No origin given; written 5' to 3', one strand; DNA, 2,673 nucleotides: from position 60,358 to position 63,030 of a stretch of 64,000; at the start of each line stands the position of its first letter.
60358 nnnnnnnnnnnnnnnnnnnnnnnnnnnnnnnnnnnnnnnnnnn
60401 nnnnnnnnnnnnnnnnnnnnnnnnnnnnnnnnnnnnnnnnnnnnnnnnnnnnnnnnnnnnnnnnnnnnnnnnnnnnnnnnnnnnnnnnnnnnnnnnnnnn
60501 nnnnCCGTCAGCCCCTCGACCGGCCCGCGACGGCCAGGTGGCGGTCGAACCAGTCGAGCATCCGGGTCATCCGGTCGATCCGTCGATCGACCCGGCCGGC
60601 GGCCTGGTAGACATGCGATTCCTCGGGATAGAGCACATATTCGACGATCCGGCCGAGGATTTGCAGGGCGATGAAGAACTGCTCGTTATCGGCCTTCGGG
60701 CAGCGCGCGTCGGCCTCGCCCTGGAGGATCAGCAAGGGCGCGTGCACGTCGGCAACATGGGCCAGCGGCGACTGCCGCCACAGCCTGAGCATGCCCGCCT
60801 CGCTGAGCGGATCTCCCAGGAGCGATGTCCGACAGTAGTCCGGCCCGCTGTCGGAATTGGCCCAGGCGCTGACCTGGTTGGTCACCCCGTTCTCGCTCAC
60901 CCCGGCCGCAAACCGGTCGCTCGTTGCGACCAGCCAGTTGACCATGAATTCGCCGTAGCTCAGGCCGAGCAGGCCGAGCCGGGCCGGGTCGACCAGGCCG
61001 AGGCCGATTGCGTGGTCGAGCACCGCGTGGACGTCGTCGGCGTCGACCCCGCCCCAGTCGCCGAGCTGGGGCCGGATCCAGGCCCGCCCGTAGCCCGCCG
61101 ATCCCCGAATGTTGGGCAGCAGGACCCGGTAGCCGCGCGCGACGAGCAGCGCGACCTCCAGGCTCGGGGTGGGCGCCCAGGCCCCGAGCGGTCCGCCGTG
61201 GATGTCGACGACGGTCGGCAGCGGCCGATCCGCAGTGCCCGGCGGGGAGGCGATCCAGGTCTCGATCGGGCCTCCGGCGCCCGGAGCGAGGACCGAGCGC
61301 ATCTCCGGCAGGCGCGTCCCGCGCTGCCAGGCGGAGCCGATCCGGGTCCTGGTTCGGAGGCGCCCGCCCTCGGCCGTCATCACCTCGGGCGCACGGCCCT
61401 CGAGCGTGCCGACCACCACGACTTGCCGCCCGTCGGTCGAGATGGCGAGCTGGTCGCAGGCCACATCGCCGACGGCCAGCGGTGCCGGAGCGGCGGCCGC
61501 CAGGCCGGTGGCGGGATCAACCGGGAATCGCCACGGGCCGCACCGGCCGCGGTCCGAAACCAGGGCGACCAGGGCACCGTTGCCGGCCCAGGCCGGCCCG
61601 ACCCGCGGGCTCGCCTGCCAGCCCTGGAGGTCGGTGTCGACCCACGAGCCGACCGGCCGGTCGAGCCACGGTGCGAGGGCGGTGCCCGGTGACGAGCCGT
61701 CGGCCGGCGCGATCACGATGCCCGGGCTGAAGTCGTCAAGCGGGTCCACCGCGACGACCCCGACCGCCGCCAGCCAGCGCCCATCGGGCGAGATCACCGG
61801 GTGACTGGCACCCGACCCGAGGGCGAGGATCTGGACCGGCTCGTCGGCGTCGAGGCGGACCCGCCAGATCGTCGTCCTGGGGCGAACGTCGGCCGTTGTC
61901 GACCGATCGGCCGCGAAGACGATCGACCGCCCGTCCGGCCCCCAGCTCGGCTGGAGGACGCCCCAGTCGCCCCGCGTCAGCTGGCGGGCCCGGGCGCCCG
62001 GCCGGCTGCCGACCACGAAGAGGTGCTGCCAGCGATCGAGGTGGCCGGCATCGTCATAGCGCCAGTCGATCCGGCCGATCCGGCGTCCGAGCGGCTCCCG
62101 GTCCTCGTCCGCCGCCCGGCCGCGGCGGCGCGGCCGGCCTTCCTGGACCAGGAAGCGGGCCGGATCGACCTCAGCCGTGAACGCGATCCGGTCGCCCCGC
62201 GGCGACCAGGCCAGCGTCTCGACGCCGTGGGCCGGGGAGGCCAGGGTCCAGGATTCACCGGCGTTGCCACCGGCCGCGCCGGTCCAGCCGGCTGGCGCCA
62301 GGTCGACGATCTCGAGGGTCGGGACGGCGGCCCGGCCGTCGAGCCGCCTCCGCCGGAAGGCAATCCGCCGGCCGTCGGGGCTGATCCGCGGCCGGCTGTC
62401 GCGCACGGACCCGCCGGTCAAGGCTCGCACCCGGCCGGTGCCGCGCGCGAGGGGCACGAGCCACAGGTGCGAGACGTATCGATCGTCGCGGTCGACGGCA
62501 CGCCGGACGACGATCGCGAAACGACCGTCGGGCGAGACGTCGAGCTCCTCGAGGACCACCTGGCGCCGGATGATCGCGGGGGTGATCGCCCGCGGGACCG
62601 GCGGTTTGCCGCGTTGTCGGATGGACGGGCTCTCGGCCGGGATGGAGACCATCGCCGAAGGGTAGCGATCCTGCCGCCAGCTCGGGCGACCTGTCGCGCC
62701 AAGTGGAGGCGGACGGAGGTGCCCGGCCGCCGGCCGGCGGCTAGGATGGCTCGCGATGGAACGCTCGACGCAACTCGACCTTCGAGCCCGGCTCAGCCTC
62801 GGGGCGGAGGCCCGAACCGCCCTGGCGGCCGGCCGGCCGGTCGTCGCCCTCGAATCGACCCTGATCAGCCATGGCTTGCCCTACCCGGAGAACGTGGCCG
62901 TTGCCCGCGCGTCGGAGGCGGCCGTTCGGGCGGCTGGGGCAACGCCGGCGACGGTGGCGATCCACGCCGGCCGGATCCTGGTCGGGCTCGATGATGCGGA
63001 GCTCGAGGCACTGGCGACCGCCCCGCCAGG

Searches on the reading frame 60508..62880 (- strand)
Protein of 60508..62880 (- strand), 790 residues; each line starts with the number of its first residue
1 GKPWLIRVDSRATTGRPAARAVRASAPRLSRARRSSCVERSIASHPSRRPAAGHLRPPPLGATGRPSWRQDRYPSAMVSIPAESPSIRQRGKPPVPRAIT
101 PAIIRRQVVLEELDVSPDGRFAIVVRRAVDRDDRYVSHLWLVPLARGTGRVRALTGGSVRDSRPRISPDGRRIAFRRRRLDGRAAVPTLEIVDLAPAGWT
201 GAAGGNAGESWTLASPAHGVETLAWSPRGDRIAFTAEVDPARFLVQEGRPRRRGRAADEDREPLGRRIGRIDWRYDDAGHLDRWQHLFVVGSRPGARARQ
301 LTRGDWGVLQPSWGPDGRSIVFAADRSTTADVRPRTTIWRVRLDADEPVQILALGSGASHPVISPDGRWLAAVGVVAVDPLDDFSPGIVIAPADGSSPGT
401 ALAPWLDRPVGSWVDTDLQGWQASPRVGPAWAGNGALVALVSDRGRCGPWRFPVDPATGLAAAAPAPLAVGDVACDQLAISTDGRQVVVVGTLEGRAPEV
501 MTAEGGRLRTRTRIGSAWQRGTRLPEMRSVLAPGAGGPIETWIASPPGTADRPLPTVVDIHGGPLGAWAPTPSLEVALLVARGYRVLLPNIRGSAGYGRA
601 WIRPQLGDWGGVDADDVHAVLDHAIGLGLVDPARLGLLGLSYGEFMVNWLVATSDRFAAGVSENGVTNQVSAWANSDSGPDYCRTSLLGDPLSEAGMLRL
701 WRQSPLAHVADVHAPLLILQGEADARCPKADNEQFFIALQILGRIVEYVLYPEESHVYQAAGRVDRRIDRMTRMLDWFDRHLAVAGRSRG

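Call 46: search_protein_families(library=pfam, proteins=[window:60508-62880:-], max_evalue=0.001)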
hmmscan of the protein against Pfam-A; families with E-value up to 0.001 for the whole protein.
window:60508-62880:- (790 aa): 3 families
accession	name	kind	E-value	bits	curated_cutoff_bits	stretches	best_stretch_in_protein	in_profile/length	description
PF00326.27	Peptidase_S9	-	7.1e-38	130.7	22.6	1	573-783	4-211/213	Prolyl oligopeptidase family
PF07676.18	PD40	-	2.1e-13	50.2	20.9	0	160-179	10-29/38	WD40-like Beta Propeller Repeat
PF00930.27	DPPIV_N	-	6.7e-05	22.2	22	0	282-367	257-340/354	Dipeptidyl peptidase IV (DPP IV) N-terminal region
